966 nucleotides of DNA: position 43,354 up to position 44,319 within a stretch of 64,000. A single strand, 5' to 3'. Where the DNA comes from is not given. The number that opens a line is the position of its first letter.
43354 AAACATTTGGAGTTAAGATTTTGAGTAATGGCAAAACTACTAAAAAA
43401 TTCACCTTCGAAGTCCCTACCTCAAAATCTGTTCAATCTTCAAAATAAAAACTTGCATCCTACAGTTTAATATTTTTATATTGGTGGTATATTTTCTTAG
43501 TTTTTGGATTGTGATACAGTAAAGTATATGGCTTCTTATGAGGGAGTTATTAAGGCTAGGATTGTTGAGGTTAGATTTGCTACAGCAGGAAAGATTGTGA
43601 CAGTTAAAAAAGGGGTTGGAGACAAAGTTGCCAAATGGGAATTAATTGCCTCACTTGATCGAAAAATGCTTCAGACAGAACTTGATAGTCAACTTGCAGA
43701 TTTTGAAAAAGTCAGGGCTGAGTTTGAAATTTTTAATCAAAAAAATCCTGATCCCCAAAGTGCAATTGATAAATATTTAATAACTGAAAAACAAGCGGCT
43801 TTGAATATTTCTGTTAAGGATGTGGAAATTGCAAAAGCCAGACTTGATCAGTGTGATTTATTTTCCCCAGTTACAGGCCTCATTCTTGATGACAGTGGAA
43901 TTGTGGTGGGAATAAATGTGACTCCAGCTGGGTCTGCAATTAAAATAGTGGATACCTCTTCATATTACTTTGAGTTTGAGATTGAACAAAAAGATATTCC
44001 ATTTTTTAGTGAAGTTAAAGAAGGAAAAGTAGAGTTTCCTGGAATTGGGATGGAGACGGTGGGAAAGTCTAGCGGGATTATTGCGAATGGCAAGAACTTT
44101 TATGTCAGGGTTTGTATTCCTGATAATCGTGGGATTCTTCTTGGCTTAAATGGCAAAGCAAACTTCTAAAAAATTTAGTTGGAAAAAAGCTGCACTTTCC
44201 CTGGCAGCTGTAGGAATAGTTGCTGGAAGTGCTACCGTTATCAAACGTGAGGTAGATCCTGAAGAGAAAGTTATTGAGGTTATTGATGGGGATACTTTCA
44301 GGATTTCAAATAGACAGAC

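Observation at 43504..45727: Insertion between rplO and secY: HlyD-like adaptor fragment, membrane-anchored SNase nuclease, antisense unknown, NUDIX hydrolase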

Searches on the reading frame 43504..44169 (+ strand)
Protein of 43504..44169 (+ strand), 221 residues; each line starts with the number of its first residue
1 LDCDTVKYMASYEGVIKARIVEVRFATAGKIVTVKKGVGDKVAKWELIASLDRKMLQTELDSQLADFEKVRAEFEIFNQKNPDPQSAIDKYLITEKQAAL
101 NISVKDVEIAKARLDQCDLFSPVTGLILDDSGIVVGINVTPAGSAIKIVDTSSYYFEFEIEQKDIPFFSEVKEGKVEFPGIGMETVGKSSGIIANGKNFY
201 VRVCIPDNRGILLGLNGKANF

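Call 3: search_protein_families(library=pfam, proteins=[window:43504-44169:+], max_evalue=1)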
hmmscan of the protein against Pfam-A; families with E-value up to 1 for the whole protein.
window:43504-44169:+ (221 aa): 2 families
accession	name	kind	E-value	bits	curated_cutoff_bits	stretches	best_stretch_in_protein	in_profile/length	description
PF13437.12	HlyD_3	-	0.00095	20.3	22.2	1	119-205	2-93/106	HlyD family secretion protein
PF16576.10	HlyD_D23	-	0.0043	16.8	30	1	19-182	18-173/214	Barrel-sandwich domain of CusB or HlyD membrane-fusion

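Call 4: search_protein_families(library=ncbifam, proteins=[window:43504-44169:+], max_evalue=1)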
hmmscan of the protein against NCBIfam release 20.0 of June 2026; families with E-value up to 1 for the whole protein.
window:43504-44169:+ (221 aa): 10 families
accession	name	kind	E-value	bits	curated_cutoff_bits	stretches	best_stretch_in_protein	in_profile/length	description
TIGR01730.1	RND_mfp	subfamily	7.4e-13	48.1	94.9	1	18-171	23-188/322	efflux RND transporter periplasmic adaptor subunit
TIGR00998.1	8a0101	subfamily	2.3e-07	30.1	390.8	2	68-164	156-251/334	EmrA/EmrK family multidrug efflux transporter periplasmic adaptor subunit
TIGR00999.1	8a0102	subfamily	2.5e-05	23.6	319.3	1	64-175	33-147/271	CzcB/NccB family metal efflux transporter periplasmic adaptor subunit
NF007785.0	PRK10476.1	equivalog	4.6e-05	22.4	376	1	9-75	37-103/347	multidrug transporter subunit MdtN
NF002939.0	PRK03598.1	equivalog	6e-05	22.4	393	1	14-101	38-125/332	secretion protein HlyD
NF038010.1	ABC_adapt_DarC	equivalog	7.5e-05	21.6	450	1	57-161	172-274/417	darobactin export ABC transporter periplasmic adaptor subunit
TIGR03794.1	NHLM_micro_HlyD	equivalog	0.0058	15.6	156.2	1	17-84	55-125/421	NHLP bacteriocin system secretion protein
NF007362.0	PRK09859.1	equivalog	0.0077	15.4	738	1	19-142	60-194/385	multidrug transporter subunit MdtE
NF045680.1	DiMtlExpIhpB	equivalog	0.037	13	450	1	19-53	97-131/326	divalent metal ion exporter adaptor subunit IhpB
TIGR01843.1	type_I_hlyD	subfamily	0.091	11.7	208.65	1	53-193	204-348/422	HlyD family type I secretion periplasmic adaptor subunit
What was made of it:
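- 43528..44169 (+): Anchor-less membrane-fusion-protein paralogue ('HlyDs', 213 aa): beta-barrel, lipoyl and alpha-hairpin. It has no signal peptide or TM and no membrane-proximal domain. The mechanical ORF starts at TTG 43504. TIGR01730 E=7e-13, below its cutoff (call 4).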

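Call 7: find_homologous_proteins(query=window:43504-44169:+)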
Query window:43504-44169:+ (221 aa): 176 proteins with E <= 0.001 among 1224 candidates; the best 120 are listed.
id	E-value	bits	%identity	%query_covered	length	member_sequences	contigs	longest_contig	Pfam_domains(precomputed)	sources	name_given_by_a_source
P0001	5.4e-121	420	92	96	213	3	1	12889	-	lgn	-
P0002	2.2e-113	395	87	96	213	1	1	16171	-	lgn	-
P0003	1.0e-112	393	85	96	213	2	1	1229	-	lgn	-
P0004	1.4e-111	389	86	96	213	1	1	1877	-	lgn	-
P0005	1.5e-110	386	85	96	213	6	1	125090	-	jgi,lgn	jgi:multidrug resistance efflux pump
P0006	1.9e-110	385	85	96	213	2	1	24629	PF25973.1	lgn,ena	-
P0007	2.2e-110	385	84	96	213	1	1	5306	-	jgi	-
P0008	1.6e-102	359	80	96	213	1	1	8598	-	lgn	-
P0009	6.8e-101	354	77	96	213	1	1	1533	PF25973.1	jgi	jgi:multidrug resistance efflux pump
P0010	5.1e-98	345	75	96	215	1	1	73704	PF25973.1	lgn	-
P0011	1.4e-78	281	64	96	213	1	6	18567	-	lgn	-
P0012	5.0e-78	279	63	95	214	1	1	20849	PF25973.1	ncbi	-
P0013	7.9e-77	276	62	95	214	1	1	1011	-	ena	-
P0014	1.5e-76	275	62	95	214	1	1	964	-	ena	-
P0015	1.5e-76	275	60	96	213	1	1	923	PF25973.1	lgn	-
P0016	4.2e-76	273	62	95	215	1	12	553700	-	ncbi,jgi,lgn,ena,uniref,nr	ncbi:MAG: hypothetical protein UU16_C0013G0010 [Candidatus Woesebacteria bacterium GW2011_GWA2_40_7]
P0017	5.5e-76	273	61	95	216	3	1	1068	PF25973.1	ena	-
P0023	3.4e-75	270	61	96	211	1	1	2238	PF25973.1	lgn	-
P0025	4.0e-75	270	62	95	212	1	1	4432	PF25973.1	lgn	-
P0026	9.3e-75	269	64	89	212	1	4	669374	PF25973.1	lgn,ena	-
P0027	9.5e-75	269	64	95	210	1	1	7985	PF25973.1,PF25917.1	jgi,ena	-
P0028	5.8e-74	266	61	94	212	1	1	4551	PF25973.1,PF25917.1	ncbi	-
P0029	1.5e-73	265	59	95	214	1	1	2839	PF25973.1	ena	-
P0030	1.8e-73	265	60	96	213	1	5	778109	PF25973.1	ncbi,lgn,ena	-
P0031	2.4e-73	264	62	95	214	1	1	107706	PF25973.1,PF25917.1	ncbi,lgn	-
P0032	2.6e-73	264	60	95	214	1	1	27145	PF25973.1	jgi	jgi:multidrug resistance efflux pump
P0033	5.2e-73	263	62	96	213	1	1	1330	PF25973.1,PF25917.1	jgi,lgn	jgi:multidrug resistance efflux pump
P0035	7.8e-73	263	59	94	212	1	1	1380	PF25973.1,PF25917.1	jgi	jgi:multidrug resistance efflux pump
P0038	1.9e-72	261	60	96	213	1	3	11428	PF25973.1,PF25917.1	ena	-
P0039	2.5e-72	261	59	94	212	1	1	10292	PF25973.1,PF25917.1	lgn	-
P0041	9.5e-72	259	60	96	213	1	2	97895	PF25973.1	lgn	-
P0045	3.3e-71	257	62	96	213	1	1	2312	PF25973.1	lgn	-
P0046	8.4e-71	256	59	95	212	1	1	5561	PF25973.1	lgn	-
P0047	9.2e-71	256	57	93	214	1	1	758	PF25973.1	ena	-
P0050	2.6e-70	254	57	96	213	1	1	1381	PF25973.1,PF25917.1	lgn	-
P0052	6.6e-70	253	60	94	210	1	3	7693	PF25973.1,PF25917.1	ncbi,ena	-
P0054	1.1e-69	252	58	95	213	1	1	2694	PF25973.1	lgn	-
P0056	2.1e-69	251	56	95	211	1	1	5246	PF25973.1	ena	-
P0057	2.2e-69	251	57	95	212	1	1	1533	PF25973.1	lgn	-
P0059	3.6e-69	251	59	96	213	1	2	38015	PF25973.1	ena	-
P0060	3.6e-69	251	59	95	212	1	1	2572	PF25973.1,PF25917.1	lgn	-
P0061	4.0e-69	250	59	93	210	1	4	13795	PF25973.1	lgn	-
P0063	9.2e-69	249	57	95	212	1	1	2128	PF25973.1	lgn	-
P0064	9.5e-69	249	56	94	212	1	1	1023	PF25973.1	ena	-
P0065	1.1e-68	249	58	95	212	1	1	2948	PF25973.1,PF25917.1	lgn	-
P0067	1.6e-68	248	59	95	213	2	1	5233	PF25973.1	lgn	-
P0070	7.0e-68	246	58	95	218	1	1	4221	PF25973.1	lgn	-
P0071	1.1e-67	246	60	96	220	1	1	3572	PF25973.1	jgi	jgi:HlyD family secretion protein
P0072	3.5e-67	244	56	95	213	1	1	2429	PF25973.1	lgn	-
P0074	6.2e-67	243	56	95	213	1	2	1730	PF25973.1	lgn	-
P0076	2.2e-66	241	57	95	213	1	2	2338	PF25973.1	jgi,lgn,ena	-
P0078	1.3e-65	239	55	96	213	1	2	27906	PF25973.1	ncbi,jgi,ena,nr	ncbi:MAG TPA: HlyD family efflux transporter periplasmic adaptor subunit [Patescibacteria group bact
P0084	1.2e-64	236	55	95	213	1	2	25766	PF25973.1,PF25917.1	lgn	-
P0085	1.3e-64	236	55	95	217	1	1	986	PF25973.1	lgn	-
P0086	1.5e-64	235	55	95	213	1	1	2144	PF25973.1,PF25917.1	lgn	-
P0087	1.8e-64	235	55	95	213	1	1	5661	PF25973.1,PF25917.1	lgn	-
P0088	2.1e-64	235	54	94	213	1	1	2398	PF25917.1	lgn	-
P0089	2.2e-64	235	55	95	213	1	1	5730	PF25973.1,PF25917.1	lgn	-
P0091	3.9e-64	234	53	95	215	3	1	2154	PF25973.1,PF25917.1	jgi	-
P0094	3.6e-63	231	52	95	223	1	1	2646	PF25973.1,PF25917.1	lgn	-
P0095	3.7e-63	231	53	95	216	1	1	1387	PF25973.1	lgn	-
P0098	5.5e-63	230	56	94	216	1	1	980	PF25973.1,PF25917.1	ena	-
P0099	7.5e-63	230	54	93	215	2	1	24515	PF25973.1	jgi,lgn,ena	-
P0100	1.3e-62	229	62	79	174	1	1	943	PF25973.1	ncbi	-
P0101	2.0e-62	228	53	98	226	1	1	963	PF25973.1,PF25917.1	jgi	-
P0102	2.7e-62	228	53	95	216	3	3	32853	PF25973.1,PF25917.1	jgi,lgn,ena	-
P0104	6.2e-62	227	53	95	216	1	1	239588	-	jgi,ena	-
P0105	6.4e-62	227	55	95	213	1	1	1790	PF25973.1,PF25917.1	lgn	-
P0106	8.0e-62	227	54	94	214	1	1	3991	PF25973.1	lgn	-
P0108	1.6e-61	226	52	95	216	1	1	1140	PF25973.1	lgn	-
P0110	4.2e-61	224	52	95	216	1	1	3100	PF25973.1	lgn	-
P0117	2.1e-59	219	54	94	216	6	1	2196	PF25917.1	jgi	-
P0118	2.9e-59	218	53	91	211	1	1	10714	PF25973.1,PF25917.1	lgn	-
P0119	1.3e-58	216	51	95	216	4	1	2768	PF25973.1,PF25917.1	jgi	-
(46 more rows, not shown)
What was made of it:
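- On Periplasmic adaptor / membrane-fusion protein (HlyD/AcrA/MacA): Homologues carry precomputed PF25973 and PF25917 BSH domains (call 7).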

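Call 10: list_cluster_members(proteins=[P0121, window:43528-44169:+, window:44798-45214:-, window:45290-45727:+, window:47127-47672:+])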
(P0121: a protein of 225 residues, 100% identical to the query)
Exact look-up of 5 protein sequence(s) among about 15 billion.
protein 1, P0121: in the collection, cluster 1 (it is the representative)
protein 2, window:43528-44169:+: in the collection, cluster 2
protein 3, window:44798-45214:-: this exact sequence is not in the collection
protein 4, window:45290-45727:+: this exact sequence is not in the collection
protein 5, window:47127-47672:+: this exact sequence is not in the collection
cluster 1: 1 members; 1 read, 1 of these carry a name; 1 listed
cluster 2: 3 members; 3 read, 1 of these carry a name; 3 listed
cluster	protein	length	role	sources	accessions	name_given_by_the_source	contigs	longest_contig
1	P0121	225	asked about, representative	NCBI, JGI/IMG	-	micrococcal nuclease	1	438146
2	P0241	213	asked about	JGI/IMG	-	multidrug resistance efflux pump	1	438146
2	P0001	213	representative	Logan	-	-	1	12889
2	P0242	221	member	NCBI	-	-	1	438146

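Call 11: find_encoding_contigs(protein=P0016, flank=5000, max_places=3)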
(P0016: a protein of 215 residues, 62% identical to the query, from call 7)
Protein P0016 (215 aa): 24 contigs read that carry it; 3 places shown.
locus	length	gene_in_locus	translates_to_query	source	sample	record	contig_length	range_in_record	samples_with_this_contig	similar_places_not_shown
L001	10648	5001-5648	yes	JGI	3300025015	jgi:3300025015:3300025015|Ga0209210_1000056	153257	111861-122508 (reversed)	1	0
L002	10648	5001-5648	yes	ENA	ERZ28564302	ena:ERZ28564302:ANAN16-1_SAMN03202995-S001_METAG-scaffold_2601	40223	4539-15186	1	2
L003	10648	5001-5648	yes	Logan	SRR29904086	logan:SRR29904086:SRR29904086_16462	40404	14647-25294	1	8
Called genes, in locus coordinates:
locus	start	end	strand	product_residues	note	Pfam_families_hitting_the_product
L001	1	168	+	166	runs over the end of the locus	-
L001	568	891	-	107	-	PF22296:bAvd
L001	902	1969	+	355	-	PF00078:RVT_1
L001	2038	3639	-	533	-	-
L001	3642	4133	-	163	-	-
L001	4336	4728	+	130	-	-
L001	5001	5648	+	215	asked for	-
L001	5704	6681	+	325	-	PF02618:YceG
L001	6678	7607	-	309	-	PF00561:Abhydrolase_1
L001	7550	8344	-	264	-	-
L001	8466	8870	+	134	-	PF00856:SET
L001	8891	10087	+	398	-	PF09992:NAGPA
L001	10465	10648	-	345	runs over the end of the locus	PF02129:Peptidase_S15, PF20434:BD-FAE (faint), PF00561:Abhydrolase_1, PF01738:DLH (faint), PF12146:Hydrolase_4, PF12697:Abhydrolase_6 (weak), PF00326:Peptidase_S9, PF05448:AXE1 (weak)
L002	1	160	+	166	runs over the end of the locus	-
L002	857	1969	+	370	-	-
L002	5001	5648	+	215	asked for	-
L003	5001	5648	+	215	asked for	-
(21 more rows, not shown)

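Call 12: find_encoding_contigs(protein=P0104, flank=5000, max_places=2)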
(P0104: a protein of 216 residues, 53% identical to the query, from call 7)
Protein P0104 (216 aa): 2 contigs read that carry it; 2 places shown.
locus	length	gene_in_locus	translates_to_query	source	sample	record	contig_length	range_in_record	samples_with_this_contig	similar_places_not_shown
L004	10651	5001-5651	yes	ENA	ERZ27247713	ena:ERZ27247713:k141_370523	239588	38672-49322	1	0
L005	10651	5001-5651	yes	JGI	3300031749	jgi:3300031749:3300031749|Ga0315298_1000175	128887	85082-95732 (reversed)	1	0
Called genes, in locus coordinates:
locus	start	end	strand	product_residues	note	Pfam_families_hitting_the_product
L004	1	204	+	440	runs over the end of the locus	PF00275:EPSP_synthase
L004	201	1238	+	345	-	PF01820:Dala_Dala_lig_N, PF01071:GARS_A, PF02655:ATP-grasp_3, PF02786:CPSase_L_D2, PF07478:Dala_Dala_lig_C, PF08443:RimK (faint), PF02222:ATP-grasp, PF13535:ATP-grasp_4 (weak)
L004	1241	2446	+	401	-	PF08245:Mur_ligase_M, PF02875:Mur_ligase_C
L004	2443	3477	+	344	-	PF00953:Glycos_transf_4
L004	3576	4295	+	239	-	-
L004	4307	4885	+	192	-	PF01936:NYN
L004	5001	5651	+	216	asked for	-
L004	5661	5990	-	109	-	-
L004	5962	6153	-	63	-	-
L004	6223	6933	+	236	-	PF20582:UPF0758_N, PF04002:RadC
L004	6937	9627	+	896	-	PF04851:ResIII, PF19778:RE_endonuc (weak)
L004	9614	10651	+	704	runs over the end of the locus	PF01555:N6_N4_Mtase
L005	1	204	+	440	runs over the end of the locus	PF00275:EPSP_synthase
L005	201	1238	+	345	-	PF01820:Dala_Dala_lig_N, PF01071:GARS_A, PF02655:ATP-grasp_3, PF02786:CPSase_L_D2, PF07478:Dala_Dala_lig_C, PF08443:RimK (faint), PF02222:ATP-grasp, PF13535:ATP-grasp_4 (weak)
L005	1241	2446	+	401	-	PF08245:Mur_ligase_M, PF02875:Mur_ligase_C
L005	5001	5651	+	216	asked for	-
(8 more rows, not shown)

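Call 13: find_encoding_contigs(protein=P0005, flank=5000, max_places=2)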
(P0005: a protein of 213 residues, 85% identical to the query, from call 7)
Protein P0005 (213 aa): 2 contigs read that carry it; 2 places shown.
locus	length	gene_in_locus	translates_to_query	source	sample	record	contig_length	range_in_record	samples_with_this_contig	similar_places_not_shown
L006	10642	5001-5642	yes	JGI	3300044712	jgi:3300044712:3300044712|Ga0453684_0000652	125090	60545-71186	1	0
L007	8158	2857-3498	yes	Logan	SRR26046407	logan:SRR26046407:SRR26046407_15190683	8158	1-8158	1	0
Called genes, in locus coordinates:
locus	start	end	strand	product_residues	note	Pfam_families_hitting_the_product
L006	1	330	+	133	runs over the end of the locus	PF00410:Ribosomal_S8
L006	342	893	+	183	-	PF00347:Ribosomal_L6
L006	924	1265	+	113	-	PF00861:Ribosomal_L18p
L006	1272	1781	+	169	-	PF00333:Ribosomal_S5, PF03719:Ribosomal_S5_C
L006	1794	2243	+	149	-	PF00828:Ribosomal_L27A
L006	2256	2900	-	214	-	-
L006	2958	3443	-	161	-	-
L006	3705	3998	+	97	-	-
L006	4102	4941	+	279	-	-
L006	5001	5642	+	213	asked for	-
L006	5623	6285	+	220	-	PF00565:SNase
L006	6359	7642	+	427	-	PF00344:SecY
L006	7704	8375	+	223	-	-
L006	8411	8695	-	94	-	-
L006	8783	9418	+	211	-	PF13238:AAA_18 (weak), PF00406:ADK, PF13207:AAA_17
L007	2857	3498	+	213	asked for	-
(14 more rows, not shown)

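Call 33: predict_structure(alignment_id=A2)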
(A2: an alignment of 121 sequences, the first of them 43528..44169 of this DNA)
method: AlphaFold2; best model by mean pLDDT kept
length: 213 residues; sequences in the alignment: 121
mean_pLDDT: 87.0   pTM: 0.70
mean pLDDT of the five models: 87.0, 87.0, 78.7, 74.4, 72.4
residues with pLDDT >= 90: 91; 70-90: 115; 50-70: 7; < 50: 0
segments of 3 or more residues with pLDDT < 50: none
pLDDT, mean of each block of 10 residues (from residue 1): 86 91 93 93 92 92 88 73 84 92 92 93 89 87 88 85 84 80 83 82 80 86
secondary structure, 60 per line:
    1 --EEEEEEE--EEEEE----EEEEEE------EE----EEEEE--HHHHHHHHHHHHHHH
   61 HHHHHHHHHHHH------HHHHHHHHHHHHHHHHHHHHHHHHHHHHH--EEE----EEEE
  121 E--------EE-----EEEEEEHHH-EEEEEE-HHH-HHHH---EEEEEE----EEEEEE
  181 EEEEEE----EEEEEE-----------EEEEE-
elements in order: E3-9 E12-16 E21-26 E39-43 H46-72 H79-107 E110-112 E117-121 E137-142 E147-152 H158-161 E165-170 E175-186 E191-196 E208-212
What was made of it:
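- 43528..44169 (+): AF2 pLDDT 87 (call 33).
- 43663..43848 (+): Alpha-helical hairpin of HlyDs (aa 46-107), the most conserved part of the family. DSSP helices 46-72 and 79-107 (call 33).
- On Periplasmic adaptor / membrane-fusion protein (HlyD/AcrA/MacA): AF2 helices 46-72 and 79-107, pLDDT about 90 (call 33).
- The AF2 model is confident and compact (call 33).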
